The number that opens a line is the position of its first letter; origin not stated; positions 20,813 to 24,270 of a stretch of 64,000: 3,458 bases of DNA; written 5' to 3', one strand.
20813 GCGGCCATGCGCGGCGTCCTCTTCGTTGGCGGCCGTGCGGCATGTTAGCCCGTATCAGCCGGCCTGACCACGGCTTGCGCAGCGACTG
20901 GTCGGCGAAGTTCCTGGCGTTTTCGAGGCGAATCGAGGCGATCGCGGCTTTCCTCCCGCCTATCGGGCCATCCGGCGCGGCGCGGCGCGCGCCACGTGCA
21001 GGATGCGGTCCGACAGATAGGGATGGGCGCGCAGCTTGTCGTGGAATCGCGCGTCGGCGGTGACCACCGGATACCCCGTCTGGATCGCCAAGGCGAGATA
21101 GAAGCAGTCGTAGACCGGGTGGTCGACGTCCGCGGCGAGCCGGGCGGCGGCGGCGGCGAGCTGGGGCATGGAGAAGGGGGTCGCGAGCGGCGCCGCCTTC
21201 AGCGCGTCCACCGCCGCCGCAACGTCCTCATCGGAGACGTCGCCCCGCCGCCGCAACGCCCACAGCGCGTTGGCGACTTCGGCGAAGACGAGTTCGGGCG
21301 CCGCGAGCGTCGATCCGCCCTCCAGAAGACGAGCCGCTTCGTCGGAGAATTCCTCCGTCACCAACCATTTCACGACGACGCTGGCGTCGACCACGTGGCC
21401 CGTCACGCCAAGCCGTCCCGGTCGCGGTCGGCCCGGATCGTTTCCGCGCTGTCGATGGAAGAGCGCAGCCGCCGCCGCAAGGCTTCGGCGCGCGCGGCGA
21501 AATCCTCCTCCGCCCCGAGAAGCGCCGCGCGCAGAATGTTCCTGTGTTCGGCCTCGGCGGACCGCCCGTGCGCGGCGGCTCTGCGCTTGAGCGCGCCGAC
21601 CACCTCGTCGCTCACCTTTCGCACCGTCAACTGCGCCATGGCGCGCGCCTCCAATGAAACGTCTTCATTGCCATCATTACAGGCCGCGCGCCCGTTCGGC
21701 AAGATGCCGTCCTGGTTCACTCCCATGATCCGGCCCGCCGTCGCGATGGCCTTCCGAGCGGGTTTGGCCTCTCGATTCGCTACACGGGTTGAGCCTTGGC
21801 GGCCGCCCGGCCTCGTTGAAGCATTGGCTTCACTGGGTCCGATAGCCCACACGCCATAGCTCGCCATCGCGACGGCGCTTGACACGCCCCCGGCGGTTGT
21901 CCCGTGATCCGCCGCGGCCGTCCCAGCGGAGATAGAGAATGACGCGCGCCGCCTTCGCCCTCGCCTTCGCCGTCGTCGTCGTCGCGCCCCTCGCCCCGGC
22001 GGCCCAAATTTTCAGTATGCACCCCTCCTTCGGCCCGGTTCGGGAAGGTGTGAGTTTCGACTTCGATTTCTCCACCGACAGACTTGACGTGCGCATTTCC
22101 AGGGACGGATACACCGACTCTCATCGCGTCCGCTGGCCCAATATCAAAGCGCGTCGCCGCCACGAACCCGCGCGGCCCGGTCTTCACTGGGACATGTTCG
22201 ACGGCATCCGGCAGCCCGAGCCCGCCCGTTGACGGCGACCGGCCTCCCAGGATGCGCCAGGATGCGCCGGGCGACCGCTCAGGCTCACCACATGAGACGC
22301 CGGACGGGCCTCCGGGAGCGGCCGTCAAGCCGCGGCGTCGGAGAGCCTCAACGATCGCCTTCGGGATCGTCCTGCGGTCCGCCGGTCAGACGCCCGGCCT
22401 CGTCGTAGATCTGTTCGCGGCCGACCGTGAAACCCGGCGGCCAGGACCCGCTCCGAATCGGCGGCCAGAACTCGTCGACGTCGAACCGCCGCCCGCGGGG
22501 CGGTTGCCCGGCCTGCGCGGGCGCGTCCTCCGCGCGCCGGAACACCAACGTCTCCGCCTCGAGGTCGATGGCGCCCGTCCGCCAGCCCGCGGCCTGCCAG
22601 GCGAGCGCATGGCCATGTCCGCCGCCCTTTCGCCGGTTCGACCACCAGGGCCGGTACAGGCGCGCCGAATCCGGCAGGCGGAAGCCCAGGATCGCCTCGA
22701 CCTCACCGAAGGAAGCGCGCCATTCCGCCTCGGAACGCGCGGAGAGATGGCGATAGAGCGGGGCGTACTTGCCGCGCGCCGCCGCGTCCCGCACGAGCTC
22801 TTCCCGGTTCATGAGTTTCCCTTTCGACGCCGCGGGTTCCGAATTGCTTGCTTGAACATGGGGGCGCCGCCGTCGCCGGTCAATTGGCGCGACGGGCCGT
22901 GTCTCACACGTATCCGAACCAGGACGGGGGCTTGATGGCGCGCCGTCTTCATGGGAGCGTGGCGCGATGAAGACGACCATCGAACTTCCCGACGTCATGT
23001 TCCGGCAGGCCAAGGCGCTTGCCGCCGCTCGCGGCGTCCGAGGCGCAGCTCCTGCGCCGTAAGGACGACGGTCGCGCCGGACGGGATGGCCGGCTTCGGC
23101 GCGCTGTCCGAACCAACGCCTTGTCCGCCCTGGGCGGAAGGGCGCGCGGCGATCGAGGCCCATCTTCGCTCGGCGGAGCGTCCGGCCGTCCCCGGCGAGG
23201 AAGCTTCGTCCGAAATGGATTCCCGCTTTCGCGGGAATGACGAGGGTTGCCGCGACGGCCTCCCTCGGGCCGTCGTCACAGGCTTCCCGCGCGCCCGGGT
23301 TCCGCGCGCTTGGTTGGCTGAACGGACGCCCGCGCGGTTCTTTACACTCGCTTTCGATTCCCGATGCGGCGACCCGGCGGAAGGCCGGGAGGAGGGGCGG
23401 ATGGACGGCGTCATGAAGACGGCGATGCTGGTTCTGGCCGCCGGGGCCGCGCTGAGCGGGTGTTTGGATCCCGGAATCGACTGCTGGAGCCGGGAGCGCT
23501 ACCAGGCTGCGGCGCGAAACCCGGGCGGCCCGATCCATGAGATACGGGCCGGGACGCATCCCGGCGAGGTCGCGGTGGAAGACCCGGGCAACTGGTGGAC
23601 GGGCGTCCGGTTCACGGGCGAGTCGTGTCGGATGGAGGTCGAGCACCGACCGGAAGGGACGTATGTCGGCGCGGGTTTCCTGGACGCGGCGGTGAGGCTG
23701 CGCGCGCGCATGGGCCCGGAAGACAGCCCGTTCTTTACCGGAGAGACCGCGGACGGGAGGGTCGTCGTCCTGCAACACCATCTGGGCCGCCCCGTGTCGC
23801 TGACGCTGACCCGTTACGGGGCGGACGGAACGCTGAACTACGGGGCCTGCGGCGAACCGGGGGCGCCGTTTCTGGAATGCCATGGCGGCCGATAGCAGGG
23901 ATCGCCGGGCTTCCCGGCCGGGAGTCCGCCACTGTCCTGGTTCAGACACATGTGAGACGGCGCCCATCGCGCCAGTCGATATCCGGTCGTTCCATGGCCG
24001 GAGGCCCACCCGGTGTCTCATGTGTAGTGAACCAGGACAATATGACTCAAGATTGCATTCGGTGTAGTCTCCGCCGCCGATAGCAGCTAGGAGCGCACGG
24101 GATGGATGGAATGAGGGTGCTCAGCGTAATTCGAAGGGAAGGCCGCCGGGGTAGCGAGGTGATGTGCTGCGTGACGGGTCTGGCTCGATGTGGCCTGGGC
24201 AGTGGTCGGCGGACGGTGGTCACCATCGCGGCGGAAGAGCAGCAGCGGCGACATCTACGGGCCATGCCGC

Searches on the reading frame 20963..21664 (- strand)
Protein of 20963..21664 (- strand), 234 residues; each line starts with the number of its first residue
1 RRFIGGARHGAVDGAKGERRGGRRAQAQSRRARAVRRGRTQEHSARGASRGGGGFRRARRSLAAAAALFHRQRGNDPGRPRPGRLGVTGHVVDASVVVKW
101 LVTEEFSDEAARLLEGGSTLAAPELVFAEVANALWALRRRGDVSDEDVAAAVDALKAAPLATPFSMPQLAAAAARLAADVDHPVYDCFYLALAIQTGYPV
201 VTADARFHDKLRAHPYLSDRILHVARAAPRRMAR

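Call 61: search_protein_families(library=pfam, proteins=[window:20963-21664:-], max_evalue=0.0001)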
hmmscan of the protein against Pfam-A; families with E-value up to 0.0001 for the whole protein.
window:20963-21664:- (234 aa): 2 families
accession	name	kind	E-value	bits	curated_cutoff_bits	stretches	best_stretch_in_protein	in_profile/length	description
PF01850.27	PIN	-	1.4e-14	55.1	23.6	1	91-209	2-116/120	PIN domain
PF10130.15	PIN_2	-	7.8e-06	26.6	22.4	1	91-207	1-115/133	PIN domain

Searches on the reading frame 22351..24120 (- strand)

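Call 61: search_protein_families(library=pfam, proteins=[window:22351-24120:-], max_evalue=0.0001)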
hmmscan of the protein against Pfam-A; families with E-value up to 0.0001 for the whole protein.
window:22351-24120:- (590 aa): 1 family
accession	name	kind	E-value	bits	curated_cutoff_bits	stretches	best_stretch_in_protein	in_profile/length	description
PF24698.1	DUF7662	-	6e-11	42.4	26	1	452-529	1-71/72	Domain of unknown function (DUF7662)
